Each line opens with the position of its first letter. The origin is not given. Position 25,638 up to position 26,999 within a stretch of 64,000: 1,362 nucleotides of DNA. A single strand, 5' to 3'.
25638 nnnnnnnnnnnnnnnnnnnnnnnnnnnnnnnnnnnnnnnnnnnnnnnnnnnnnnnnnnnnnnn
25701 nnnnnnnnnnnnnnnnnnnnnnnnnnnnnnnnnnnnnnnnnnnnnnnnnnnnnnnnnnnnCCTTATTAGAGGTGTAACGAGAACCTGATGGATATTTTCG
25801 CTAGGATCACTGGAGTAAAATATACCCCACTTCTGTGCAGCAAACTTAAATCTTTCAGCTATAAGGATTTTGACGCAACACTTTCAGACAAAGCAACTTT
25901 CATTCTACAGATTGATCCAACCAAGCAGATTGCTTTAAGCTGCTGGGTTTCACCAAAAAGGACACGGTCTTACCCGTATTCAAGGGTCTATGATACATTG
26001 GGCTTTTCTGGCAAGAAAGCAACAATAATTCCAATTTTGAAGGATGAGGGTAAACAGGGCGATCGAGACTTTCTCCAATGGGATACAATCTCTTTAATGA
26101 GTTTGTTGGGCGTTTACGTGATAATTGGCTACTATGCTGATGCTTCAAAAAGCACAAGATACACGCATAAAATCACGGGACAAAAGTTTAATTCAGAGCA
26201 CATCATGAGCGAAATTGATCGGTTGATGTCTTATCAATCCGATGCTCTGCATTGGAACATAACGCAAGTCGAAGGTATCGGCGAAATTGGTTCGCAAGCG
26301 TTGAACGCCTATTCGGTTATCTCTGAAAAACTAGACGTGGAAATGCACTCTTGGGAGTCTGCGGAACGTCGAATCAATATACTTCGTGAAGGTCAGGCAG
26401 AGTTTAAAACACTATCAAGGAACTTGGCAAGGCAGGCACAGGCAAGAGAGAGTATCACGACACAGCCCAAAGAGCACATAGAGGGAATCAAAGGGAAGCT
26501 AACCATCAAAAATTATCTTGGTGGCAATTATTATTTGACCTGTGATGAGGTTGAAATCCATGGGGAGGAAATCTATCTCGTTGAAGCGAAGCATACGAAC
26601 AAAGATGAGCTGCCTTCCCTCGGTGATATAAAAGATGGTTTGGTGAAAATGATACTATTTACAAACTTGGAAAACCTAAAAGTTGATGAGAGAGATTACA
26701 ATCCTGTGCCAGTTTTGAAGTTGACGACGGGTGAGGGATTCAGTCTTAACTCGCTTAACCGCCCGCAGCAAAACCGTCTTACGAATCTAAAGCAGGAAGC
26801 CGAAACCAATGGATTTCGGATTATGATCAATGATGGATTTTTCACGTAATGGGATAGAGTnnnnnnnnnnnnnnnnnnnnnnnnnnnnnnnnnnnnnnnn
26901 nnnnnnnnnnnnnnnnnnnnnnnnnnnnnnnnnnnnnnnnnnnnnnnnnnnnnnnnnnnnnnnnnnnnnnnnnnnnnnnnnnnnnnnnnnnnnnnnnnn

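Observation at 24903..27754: M-R-M triplet: two beta-class amino-methyltransferases flanking an uncharacterised candidate endonuclease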

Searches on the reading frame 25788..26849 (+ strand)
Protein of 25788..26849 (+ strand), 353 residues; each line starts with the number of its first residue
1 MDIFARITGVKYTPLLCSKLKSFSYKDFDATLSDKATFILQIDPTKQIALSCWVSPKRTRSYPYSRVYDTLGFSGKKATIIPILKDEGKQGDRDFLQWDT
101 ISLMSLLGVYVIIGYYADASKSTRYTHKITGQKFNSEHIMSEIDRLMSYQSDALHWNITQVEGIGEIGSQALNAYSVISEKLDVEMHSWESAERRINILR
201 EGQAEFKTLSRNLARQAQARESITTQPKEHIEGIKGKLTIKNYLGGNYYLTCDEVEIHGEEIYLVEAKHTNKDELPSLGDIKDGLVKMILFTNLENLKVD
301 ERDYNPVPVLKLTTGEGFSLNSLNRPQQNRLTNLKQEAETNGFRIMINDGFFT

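Call 3: search_protein_families(library=pfam, proteins=[window:25788-26849:+], max_evalue=0.01)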
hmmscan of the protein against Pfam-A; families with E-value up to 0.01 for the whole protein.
window:25788-26849:+ (353 aa): 0 families

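Call 4: search_protein_families(library=ncbifam, proteins=[window:25788-26849:+], max_evalue=0.01)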
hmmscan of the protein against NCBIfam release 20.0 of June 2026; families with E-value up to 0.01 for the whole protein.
window:25788-26849:+ (353 aa): 0 families

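Call 5: search_protein_families(library=padloc, proteins=[window:25788-26849:+], max_evalue=0.01)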
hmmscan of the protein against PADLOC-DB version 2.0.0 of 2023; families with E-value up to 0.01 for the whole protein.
window:25788-26849:+ (353 aa): 2 families
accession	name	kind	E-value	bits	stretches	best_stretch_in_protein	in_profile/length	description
PDLC03572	REase_II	-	4.6e-91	303.5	1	1-349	6-353/371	Type II restriction enzyme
PDLC03474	REase_II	-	9.2e-11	40.2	1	249-314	1-67/129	Type II restriction enzyme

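Call 6: find_homologous_proteins(query=window:25788-26849:+)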
Query window:25788-26849:+ (353 aa): 3528 proteins with E <= 0.001 among 4925 candidates; the best 120 are listed.
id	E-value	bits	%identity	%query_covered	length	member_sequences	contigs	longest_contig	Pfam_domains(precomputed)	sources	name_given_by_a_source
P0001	7.3e-218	740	92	100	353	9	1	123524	-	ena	-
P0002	5.9e-216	734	93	100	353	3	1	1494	-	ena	-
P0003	4.5e-215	731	91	100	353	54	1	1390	-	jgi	jgi:hypothetical protein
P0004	1.2e-214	730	92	100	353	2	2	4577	-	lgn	-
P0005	1.3e-214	730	91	100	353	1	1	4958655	-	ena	-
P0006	4.6e-214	728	92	98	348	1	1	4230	-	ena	-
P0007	1.9e-212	723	90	100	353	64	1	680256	-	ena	-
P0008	8.6e-212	720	91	100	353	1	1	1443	-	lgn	-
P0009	5.1e-211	718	91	100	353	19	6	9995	-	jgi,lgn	jgi:hypothetical protein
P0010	1.8e-209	713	90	100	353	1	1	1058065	-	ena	-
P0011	1.3e-184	631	80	99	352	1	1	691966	-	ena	-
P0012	1.1e-183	628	80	99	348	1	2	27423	-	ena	-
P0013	6.6e-181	619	78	99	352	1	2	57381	-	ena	-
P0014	7.5e-177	605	73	100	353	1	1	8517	-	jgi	jgi:hypothetical protein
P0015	3.5e-168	577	72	100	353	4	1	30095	-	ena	-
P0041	4.8e-151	521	65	100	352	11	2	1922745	-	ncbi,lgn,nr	ncbi:hypothetical protein FHEFKHOI_01686 [Candidatus Methanoperedenaceae archaeon GB50]|nr:hypotheti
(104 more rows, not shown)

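Call 7: search_solved_structures(query=window:25788-26849:+, max_evalue=1, show_alignments=2)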
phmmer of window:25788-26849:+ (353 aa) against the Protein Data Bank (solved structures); distinct sequences matched with E-value up to 1: 0.

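Call 9: find_encoding_contigs(protein=P0041, flank=5000, max_places=3)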
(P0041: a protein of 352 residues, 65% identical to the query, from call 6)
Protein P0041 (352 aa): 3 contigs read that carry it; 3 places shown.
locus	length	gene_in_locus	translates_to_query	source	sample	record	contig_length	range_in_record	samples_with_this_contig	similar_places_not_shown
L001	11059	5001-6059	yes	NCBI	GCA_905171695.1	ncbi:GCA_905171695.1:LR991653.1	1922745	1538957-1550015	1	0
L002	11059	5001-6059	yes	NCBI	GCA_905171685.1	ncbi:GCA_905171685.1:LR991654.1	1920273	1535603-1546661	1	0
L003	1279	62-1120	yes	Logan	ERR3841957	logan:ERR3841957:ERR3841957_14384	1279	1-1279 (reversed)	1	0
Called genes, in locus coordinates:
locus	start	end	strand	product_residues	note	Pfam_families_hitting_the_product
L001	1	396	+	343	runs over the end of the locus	PF08735:DUF1786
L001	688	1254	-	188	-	PF00596:Aldolase_II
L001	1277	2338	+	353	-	PF00005:ABC_tran, PF13304:AAA_21 (faint), PF13732:DrrA1-3_C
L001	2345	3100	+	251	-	PF01061:ABC2_membrane, PF12698:ABC2_membrane_3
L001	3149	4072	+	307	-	PF03747:ADP_ribosyl_GH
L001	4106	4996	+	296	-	PF01555:N6_N4_Mtase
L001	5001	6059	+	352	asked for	-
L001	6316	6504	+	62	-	-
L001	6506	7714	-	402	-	PF05377:FlaC_arch, PF04659:Arch_fla_DE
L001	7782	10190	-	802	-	PF07090:GATase1_like (faint), PF00092:VWA, PF13519:VWA_2, PF13768:VWA_3 (weak)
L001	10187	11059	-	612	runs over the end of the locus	PF07584:BatA, PF13519:VWA_2 (faint), PF24157:DUF7408, PF24155:DUF7406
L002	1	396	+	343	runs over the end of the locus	PF08735:DUF1786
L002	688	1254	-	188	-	PF00596:Aldolase_II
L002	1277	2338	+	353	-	PF00005:ABC_tran, PF13304:AAA_21 (faint), PF13732:DrrA1-3_C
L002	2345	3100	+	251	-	PF01061:ABC2_membrane, PF12698:ABC2_membrane_3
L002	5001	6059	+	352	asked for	-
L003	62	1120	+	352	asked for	-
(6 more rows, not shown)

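Call 10: find_encoding_contigs(protein=P0001, flank=8000, max_places=3)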
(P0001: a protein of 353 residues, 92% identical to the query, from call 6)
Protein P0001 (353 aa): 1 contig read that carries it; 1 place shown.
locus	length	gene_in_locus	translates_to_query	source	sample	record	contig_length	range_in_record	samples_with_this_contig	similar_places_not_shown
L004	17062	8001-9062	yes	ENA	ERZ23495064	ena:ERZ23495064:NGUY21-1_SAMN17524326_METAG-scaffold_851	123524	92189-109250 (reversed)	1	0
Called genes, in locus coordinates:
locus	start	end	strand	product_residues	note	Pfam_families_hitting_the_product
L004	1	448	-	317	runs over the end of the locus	-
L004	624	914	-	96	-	PF06291:Lambda_Bor (weak)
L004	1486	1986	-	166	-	PF13648:Lipocalin_4 (faint)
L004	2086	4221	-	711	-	PF12799:LRR_4, PF12799:LRR_4, PF13855:LRR_8, PF12799:LRR_4, PF13855:LRR_8, PF12799:LRR_4, PF02369:Big_1, PF13860:FlgD_ig, +12 more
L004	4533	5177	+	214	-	PF00677:Lum_binding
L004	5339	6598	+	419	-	PF00926:DHBP_synthase, PF00925:GTP_cyclohydro2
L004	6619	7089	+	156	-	PF00885:DMRL_synthase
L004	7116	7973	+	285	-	PF01555:N6_N4_Mtase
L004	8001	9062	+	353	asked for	-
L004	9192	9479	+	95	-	PF04014:MazE_antitoxin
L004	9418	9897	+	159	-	PF01850:PIN (weak), PF13470:PIN_3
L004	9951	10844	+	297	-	PF01555:N6_N4_Mtase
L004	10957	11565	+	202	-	PF00117:GATase, PF07685:GATase_3 (weak), PF01174:SNO (faint)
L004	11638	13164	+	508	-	PF01590:GAF, PF13185:GAF_2, PF00512:HisKA, PF02518:HATPase_c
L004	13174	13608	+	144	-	PF12644:DUF3782, PF07788:PDDEXK_10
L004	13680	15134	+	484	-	PF00072:Response_reg, PF00158:Sigma54_activat, PF14532:Sigma54_activ_2, PF00004:AAA (weak), PF07724:AAA_2 (weak), PF07728:AAA_5, PF25601:AAA_lid_14, PF02954:HTH_8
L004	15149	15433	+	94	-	PF03319:EutN_CcmL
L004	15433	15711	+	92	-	PF03319:EutN_CcmL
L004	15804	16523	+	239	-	PF01694:Rhomboid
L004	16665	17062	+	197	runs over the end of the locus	-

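Call 16: search_protein_representatives(protein=window:25788-26849:+)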
Query: 353 residues. Proteins with E-value up to 0.001 (for the whole library): 464; up to 1e-10: 331; up to 1e-30: 150. The best 150 are listed.
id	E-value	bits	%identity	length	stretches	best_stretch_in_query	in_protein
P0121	1.1e-140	484.9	62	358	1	3-352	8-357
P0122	4.4e-128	443.5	56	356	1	1-351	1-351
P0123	1.3e-94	333.5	48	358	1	3-346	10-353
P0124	5.0e-90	318.4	46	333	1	18-349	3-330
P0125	1.4e-89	316.9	48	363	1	5-341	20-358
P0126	1.8e-89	316.6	57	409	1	84-347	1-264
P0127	5.0e-89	315.1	48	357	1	2-347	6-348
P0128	1.0e-86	307.5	61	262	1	114-349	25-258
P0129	1.3e-86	307.1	47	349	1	2-347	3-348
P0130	2.2e-86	306.4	47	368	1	1-316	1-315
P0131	2.2e-86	306.4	45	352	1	2-348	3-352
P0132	3.4e-83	295.9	46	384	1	3-345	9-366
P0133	3.2e-81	289.4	46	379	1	1-315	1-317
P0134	1.3e-80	287.5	47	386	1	3-314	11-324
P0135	6.3e-80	285.2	48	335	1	1-348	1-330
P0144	8.2e-76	271.7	43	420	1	5-315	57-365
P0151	1.8e-71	257.4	41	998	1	2-348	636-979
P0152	5.1e-71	255.9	43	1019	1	6-318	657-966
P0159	6.5e-65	235.8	38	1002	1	2-328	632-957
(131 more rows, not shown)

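Call 17: search_protein_families(library=pfam, proteins=[P0151, P0152, P0159, P0144, P0126], max_evalue=0.001)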
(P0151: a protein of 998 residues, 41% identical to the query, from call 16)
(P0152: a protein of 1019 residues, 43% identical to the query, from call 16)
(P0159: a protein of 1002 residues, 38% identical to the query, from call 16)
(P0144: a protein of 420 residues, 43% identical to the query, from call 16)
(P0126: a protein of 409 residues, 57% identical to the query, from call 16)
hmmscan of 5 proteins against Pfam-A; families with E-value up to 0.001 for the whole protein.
P0151 (998 aa): 4 families
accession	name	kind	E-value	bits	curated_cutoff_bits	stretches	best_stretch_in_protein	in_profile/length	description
PF13519.12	VWA_2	-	5.5e-12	46.7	27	1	369-468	1-106/107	von Willebrand factor type A domain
PF00092.34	VWA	-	1.1e-10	42.4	23.8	1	368-473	1-118/174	von Willebrand factor type A domain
PF05762.20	VWA_CoxE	-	7.6e-07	29.2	26.4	1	363-471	53-162/222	VWA domain containing CoxE-like protein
PF13768.12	VWA_3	-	2.8e-06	27.9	27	1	368-474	2-113/155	von Willebrand factor type A domain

P0152 (1019 aa): 4 families
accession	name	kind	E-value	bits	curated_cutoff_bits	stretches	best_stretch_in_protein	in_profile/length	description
PF13519.12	VWA_2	-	8e-13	49.4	27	1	366-465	1-106/107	von Willebrand factor type A domain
PF00092.34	VWA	-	1.1e-08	35.9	23.8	1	365-485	1-131/174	von Willebrand factor type A domain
PF05762.20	VWA_CoxE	-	1.3e-08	35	26.4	1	355-484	47-178/222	VWA domain containing CoxE-like protein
PF13768.12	VWA_3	-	0.00044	20.8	27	0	365-468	2-109/155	von Willebrand factor type A domain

P0159 (1002 aa): 3 families
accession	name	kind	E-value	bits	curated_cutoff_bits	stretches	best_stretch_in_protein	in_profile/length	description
PF13519.12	VWA_2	-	7.9e-13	49.4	27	1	367-466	1-106/107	von Willebrand factor type A domain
PF00092.34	VWA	-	2.9e-10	41.1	23.8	1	366-471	1-118/174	von Willebrand factor type A domain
PF05762.20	VWA_CoxE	-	1.2e-06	28.6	26.4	1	363-476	55-169/222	VWA domain containing CoxE-like protein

P0144 (420 aa): 0 families

P0126 (409 aa): 0 families

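Call 19: search_dna_similar(query=window:25788-26849:+, collection=plasmids, mode=protein, max_rows=25)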
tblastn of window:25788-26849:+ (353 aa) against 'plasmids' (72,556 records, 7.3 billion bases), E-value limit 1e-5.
No match.

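Call 20: search_dna_similar(query=window:25788-26849:+, collection=phages, mode=protein, max_rows=15)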
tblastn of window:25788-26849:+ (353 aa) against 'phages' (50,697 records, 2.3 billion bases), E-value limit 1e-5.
No match.

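Call 21: predict_structure(alignment_id=A1)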
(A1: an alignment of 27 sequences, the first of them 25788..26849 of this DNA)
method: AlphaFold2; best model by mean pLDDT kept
length: 353 residues; sequences in the alignment: 27
mean_pLDDT: 77.2   pTM: 0.57
mean pLDDT of the five models: 77.2, 71.4, 70.5, 70.3, 65.6
residues with pLDDT >= 90: 83; 70-90: 182; 50-70: 50; < 50: 38
segments of 3 or more residues with pLDDT < 50: 6-18, 60-62, 220-232, 243-248
pLDDT, mean of each block of 10 residues (from residue 1): 50 40 88 83 87 62 53 77 90 81 76 94 90 92 91 86 91 94 90 88 76 59 35 56 46 78 86 81 73 76 87 88 85 82 87 80
secondary structure, 60 per line:
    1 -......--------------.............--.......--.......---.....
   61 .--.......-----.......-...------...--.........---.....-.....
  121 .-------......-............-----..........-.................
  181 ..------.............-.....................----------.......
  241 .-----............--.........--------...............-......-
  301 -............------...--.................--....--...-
elements in order: E2-7 E22-24 H25-34 E37-43 E46-52 H56-61 H64-70 E76-82 E84-86 E93-95 H98-106 E110-114 E116-121 E129-134 H136-147 H153-162 H164-182 H189-201 H203-223 E234-241 E247-258 E261-269 H278-292 E294-299 E302-313 H325-341 E344-347 E350-352

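Call 24: find_related_loci(query=A1, collection=genome_contigs, flank=5000)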
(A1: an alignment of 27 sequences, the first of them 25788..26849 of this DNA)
Query A1 (353 aa) in genome_contigs; peptide patterns used: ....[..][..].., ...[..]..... (x = any residue, [..] = any of these).
599 stretches matched a pattern (row limit reached: there are more); 517 encode a relative of the query (tblastn E <= 1e-3); the best 80 are kept; 80 distinct loci.
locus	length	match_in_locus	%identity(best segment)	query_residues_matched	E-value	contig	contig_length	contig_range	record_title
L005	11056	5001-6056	92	1-352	0e+0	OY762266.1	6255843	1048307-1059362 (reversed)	MAG: Candidatus Poribacteria bacterium isolate f15cbddf-0c87-47e8-aab1-4ca568006f86 genome assembly, chromosome: 1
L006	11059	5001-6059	91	1-353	0e+0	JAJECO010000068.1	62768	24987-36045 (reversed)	MAG: Candidatus Poribacteria bacterium isolate jk18xAbins.25 k141_400762, whole genome shotgun sequence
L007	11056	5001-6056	88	1-352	0e+0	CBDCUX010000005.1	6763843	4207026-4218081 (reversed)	MAG: Candidatus Poribacteria bacterium isolate e6ba5316-27cc-4a72-bad8-a94c688688a0 genome assembly, contig: contig_5, w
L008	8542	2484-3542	67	1-353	3e-162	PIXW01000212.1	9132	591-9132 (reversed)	MAG: ANME-2 cluster archaeon isolate WYZ-LMO14 WYZ-LMO14_contig318374, whole genome shotgun sequence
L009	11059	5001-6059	65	1-353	6e-160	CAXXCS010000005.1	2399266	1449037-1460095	MAG: Candidatus Poribacteria bacterium isolate f2072dac-7ec4-414b-ba18-4a473c62d403 genome assembly, contig: contig_5, w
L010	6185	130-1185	63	2-353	5e-157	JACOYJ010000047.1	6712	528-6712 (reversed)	MAG: Candidatus Pacearchaeota archaeon isolate NC_groundwater_176_Ag_S-0.1um_34_9 S4_GD2017_2_S1_scaffold_8235, whole ge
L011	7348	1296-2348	62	2-352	8e-153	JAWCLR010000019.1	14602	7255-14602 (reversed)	MAG: Candidatus Woesearchaeota archaeon isolate JZ-2_201705_bins_23 JZ-2_201705_bins_23_scaffold_19, whole genome shotgu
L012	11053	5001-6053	62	2-352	1e-152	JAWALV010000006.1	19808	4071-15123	MAG: Candidatus Pacearchaeota archaeon isolate SRBZ-1_202007_bins_96 SRBZ-1_202007_bins_96_scaffold_6, whole genome shot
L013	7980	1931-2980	62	3-352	3e-150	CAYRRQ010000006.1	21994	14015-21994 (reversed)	MAG TPA_asm: uncultured Methanosarcinales archaeon isolate binchicken_co19_518 genome assembly, contig: NODE_3647_length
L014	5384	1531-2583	60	2-352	1e-151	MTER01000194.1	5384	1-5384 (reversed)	MAG: Candidatus Altiarchaeales archaeon A3 Ga0073111_1194, whole genome shotgun sequence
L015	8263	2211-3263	60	2-352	1e-149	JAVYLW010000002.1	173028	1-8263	MAG: Candidatus Pacearchaeota archaeon isolate DPZ-2_202101_bins_140 DPZ-2_202101_bins_140_scaffold_2, whole genome shot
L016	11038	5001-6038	62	3-348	5e-149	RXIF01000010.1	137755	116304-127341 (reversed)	MAG: Candidatus Methanoliparum thermophilum isolate NM1a Ga0181303_100010, whole genome shotgun sequence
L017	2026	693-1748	61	1-352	7e-160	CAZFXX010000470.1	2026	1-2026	MAG TPA_asm: uncultured Desulfobacteraceae bacterium isolate binchicken_co181_129 genome assembly, contig: NODE_144656_l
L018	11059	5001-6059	61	1-353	4e-148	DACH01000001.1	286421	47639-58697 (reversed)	MAG TPA_asm: Archaeoglobus sp. UBA234 UBA234_contig_22, whole genome shotgun sequence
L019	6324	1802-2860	60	1-353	5e-148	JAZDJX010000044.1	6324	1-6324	MAG: Candidatus Aenigmatarchaeota archaeon isolate MEGAHIT-group-0.506 k141_1918357, whole genome shotgun sequence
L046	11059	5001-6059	58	1-353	4e-136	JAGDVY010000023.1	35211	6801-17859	MAG: Hydrogenobacter sp. isolate KUB_Bin01 NODE_200_length_35211_cov_9.597480, whole genome shotgun sequence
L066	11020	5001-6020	56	1-347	2e-129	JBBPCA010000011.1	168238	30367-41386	Hydrogenobacter sp. RSW1 NODE_2_length_168238_cov_26.369213, whole genome shotgun sequence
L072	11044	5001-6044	54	1-348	1e-127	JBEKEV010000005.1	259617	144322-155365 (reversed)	MAG: Bacteroidota bacterium isolate SPRUCE 214 SPRUCE_214_5, whole genome shotgun sequence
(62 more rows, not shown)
